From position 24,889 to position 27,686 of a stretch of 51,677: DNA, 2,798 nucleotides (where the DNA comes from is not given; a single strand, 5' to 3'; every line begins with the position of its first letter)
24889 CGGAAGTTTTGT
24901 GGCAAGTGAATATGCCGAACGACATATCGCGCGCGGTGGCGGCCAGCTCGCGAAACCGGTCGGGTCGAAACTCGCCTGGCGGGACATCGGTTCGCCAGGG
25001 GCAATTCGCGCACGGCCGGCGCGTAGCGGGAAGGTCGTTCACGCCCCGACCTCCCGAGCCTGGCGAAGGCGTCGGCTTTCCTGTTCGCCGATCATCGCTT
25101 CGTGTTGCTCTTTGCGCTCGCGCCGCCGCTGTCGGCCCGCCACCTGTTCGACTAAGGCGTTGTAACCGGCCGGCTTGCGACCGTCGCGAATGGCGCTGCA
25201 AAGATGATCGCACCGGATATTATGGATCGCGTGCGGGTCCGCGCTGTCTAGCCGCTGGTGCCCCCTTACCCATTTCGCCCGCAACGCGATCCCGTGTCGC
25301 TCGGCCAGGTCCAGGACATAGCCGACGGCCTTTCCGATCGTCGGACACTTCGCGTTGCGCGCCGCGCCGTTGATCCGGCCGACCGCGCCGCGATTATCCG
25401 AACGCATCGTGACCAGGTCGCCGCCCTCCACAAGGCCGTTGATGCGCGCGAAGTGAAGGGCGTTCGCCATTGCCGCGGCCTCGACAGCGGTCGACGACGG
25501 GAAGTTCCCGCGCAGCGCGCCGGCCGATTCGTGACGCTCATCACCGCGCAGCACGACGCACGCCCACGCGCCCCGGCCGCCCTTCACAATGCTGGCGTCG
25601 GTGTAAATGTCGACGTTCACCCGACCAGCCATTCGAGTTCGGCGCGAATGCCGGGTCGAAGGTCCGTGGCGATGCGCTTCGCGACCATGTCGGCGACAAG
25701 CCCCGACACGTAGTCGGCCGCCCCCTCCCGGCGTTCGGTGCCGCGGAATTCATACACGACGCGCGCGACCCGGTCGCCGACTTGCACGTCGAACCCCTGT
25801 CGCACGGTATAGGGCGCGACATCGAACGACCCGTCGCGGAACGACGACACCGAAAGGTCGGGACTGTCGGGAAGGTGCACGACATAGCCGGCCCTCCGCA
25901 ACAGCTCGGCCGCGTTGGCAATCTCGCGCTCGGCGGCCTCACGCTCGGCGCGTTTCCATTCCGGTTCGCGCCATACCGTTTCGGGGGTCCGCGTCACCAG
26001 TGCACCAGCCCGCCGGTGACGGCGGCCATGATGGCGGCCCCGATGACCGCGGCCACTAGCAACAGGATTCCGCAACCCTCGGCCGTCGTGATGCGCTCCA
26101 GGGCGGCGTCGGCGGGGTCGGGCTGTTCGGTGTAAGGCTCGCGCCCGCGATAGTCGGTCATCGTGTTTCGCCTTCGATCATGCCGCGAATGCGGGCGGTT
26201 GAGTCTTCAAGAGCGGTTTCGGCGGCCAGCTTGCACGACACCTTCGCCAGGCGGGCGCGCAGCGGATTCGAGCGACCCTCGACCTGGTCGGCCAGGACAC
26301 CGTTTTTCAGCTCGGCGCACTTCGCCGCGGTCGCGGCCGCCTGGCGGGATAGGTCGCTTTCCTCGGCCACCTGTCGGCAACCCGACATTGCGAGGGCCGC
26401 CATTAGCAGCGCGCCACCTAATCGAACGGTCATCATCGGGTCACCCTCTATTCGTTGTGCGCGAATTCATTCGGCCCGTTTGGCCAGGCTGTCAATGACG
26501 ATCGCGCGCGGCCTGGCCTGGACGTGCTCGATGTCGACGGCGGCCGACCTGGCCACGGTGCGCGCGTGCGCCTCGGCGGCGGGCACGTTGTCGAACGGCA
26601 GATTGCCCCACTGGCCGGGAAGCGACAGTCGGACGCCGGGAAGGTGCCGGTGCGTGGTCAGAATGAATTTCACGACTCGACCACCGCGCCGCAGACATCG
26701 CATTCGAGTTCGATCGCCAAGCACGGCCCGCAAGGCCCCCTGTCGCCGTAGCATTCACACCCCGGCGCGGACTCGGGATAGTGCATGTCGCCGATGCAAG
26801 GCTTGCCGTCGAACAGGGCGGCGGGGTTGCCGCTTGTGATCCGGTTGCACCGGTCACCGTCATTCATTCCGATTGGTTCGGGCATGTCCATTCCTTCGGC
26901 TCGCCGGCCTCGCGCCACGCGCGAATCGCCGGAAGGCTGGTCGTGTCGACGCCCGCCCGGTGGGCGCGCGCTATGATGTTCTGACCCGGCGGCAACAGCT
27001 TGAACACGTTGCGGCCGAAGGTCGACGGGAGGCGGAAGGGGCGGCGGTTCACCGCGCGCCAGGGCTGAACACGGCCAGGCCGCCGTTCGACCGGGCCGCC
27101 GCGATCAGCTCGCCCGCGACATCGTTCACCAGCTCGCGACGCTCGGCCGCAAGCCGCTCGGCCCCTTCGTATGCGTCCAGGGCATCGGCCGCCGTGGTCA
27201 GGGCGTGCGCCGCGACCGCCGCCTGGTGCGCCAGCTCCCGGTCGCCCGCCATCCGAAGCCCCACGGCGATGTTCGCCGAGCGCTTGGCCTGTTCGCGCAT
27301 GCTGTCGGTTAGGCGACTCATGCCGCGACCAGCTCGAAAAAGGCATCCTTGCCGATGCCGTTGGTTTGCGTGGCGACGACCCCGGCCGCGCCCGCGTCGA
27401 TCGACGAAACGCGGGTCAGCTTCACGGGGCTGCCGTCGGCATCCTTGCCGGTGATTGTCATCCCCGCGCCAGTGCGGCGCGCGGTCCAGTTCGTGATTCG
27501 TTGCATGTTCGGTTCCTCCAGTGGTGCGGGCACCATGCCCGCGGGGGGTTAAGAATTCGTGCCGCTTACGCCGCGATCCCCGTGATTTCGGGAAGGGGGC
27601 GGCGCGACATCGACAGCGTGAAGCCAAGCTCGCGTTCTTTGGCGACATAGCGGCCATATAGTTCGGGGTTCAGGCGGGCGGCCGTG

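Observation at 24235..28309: Reverse-strand 13-gene accessory island splitting the head-assembly module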

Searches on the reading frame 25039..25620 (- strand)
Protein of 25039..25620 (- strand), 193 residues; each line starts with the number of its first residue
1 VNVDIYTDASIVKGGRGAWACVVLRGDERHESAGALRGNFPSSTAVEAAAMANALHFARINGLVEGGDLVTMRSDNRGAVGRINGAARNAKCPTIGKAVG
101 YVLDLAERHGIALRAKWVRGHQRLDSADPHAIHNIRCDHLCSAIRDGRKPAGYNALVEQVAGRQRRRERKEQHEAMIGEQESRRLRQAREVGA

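Call 6: search_protein_families(library=pfam, max_evalue=0.1, proteins=[window:25039-25620:-])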
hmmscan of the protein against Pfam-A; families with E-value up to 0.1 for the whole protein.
window:25039-25620:- (193 aa): 1 family
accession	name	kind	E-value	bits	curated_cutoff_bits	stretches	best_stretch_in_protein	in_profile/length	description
PF00075.30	RNase_H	-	1.2e-05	26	25.8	1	3-142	4-137/141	RNase H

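Call 7: search_protein_families(library=phrogs, max_evalue=0.1, proteins=[window:25039-25620:-])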
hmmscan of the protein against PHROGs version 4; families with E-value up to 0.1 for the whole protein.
window:25039-25620:- (193 aa): 1 family
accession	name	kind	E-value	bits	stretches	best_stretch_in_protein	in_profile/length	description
phrog_531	-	DNA, RNA and nucleotide metabolism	8.7e-14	52.5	1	1-178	74-237/285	Rnase H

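Call 22: search_protein_families(library=padloc, max_evalue=0.01, proteins=[window:25039-25620:-])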
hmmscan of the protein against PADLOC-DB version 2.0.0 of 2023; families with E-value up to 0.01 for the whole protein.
window:25039-25620:- (193 aa): 0 families

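Call 44: search_protein_families(library=ncbifam, max_evalue=0.1, proteins=[window:25039-25620:-])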
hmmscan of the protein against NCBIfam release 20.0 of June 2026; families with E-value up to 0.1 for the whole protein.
window:25039-25620:- (193 aa): 0 families

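Call 46: find_encoding_contigs(protein=window:25039-25620:-, flank=10000, max_places=6)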
Protein window:25039-25620:- (193 aa): no gene with exactly this product is on record in the collection.

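Call 53: search_dna_similar(query=window:25039-25620:-, collection=phages, mode=protein, max_rows=15)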
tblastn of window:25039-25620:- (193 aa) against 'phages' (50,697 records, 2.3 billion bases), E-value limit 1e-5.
Records with a match: 1; places in all: 1; records where one place covers at least 80% of the query: 0.
Best place of each record, by identity: <60% 1.
By first word of the organism name: Klebsiella 1.
By host as written in the record: - 1.
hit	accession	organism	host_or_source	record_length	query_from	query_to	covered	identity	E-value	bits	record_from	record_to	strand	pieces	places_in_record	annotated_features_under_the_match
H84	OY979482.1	Klebsiella phage vB_Ko_K4PH164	-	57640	2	121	62%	32.3%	2e-7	56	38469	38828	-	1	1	Rnase H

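Call 54: search_solved_structures(query=window:25039-25620:-, max_evalue=1, show_alignments=2)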
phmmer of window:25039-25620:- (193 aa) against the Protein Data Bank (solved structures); distinct sequences matched with E-value up to 1: 0.

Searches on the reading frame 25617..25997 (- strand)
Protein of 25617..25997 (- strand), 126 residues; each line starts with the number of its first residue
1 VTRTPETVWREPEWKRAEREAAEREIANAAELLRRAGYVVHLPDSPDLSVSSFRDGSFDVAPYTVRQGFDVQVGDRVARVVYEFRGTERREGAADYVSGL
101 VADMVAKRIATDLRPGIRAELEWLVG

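Call 6: search_protein_families(library=pfam, max_evalue=0.1, proteins=[window:25617-25997:-])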
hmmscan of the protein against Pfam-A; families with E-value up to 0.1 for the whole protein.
window:25617-25997:- (126 aa): 0 families

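Call 7: search_protein_families(library=phrogs, max_evalue=0.1, proteins=[window:25617-25997:-])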
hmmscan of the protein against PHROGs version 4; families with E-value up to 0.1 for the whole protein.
window:25617-25997:- (126 aa): 1 family
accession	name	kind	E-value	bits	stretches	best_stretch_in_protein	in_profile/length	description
phrog_31597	-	unknown function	0.033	13.4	1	26-123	558-654/709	-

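Call 22: search_protein_families(library=padloc, max_evalue=0.01, proteins=[window:25617-25997:-])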
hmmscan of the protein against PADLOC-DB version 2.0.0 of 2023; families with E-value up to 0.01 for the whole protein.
window:25617-25997:- (126 aa): 0 families

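Call 44: search_protein_families(library=ncbifam, max_evalue=0.1, proteins=[window:25617-25997:-])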
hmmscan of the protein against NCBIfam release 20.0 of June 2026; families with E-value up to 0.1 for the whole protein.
window:25617-25997:- (126 aa): 1 family
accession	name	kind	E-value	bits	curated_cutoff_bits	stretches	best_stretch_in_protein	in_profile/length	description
NF011106.0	PRK14533.1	equivalog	0.099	12.5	128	0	65-107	48-88/91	co-chaperonin GroES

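Call 82: find_homologous_proteins(query=window:25617-25997:-, max_evalue=0.001)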
Query window:25617-25997:- (126 aa): 2 proteins with E <= 0.001 among 112 candidates.
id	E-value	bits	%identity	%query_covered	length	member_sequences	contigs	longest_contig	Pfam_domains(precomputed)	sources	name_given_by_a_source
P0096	9.7e-76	269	99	100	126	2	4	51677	-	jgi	jgi:hypothetical protein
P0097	7.0e-66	238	90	100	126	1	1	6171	-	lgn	-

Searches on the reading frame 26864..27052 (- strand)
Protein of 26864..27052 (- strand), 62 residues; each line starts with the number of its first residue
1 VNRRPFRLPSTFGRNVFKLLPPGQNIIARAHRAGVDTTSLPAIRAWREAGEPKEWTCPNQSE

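Call 6: search_protein_families(library=pfam, max_evalue=0.1, proteins=[window:26864-27052:-])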
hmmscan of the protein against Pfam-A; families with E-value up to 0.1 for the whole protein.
window:26864-27052:- (62 aa): 0 families

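Call 7: search_protein_families(library=phrogs, max_evalue=0.1, proteins=[window:26864-27052:-])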
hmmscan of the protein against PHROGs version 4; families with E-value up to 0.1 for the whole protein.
window:26864-27052:- (62 aa): 0 families

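Call 22: search_protein_families(library=padloc, max_evalue=0.01, proteins=[window:26864-27052:-])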
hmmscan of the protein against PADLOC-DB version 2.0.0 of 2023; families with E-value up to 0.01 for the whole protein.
window:26864-27052:- (62 aa): 0 families

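Call 44: search_protein_families(library=ncbifam, max_evalue=0.1, proteins=[window:26864-27052:-])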
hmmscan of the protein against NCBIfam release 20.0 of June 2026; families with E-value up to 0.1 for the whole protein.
window:26864-27052:- (62 aa): 0 families

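Call 73: search_protein_families(library=pfam, max_evalue=1, proteins=[window:26864-27052:-])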
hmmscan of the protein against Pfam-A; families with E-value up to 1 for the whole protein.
window:26864-27052:- (62 aa): 0 families

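Call 93: predict_structure(protein=window:26864-27052:-)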
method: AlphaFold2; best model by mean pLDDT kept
length: 62 residues; sequences in the alignment: 1
mean_pLDDT: 56.6   pTM: 0.23
mean pLDDT of the five models: 56.6, 53.8, 51.8, 47.5, 46.7
residues with pLDDT >= 90: 0; 70-90: 0; 50-70: 57; < 50: 5
segments of 3 or more residues with pLDDT < 50: none
pLDDT, mean of each block of 10 residues (from residue 1): 56 53 57 58 64 54 48
secondary structure, 60 per line:
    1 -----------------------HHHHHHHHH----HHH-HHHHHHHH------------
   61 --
elements in order: H24-32 H41-48

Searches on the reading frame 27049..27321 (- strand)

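Call 6: search_protein_families(library=pfam, max_evalue=0.1, proteins=[window:27049-27321:-])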
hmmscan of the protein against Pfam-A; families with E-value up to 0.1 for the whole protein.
window:27049-27321:- (90 aa): 0 families

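Call 7: search_protein_families(library=phrogs, max_evalue=0.1, proteins=[window:27049-27321:-])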
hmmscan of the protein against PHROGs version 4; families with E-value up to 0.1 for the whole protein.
window:27049-27321:- (90 aa): 1 family
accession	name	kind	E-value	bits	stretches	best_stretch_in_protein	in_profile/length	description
phrog_35577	-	unknown function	0.099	13.2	0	9-84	184-263/331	-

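Call 22: search_protein_families(library=padloc, max_evalue=0.01, proteins=[window:27049-27321:-])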
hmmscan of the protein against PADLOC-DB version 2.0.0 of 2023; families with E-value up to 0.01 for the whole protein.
window:27049-27321:- (90 aa): 0 families

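Call 44: search_protein_families(library=ncbifam, max_evalue=0.1, proteins=[window:27049-27321:-])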
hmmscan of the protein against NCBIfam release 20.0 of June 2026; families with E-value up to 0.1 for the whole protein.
window:27049-27321:- (90 aa): 0 families

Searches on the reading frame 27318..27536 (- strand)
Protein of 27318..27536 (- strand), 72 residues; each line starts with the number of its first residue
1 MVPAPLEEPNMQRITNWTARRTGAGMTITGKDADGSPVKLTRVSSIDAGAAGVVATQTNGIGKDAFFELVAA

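Call 6: search_protein_families(library=pfam, max_evalue=0.1, proteins=[window:27318-27536:-])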
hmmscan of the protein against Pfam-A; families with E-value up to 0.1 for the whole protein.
window:27318-27536:- (72 aa): 0 families

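Call 7: search_protein_families(library=phrogs, max_evalue=0.1, proteins=[window:27318-27536:-])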
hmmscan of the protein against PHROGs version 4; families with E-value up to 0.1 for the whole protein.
window:27318-27536:- (72 aa): 0 families

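Call 22: search_protein_families(library=padloc, max_evalue=0.01, proteins=[window:27318-27536:-])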
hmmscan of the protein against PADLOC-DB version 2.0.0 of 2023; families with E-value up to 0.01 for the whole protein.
window:27318-27536:- (72 aa): 0 families
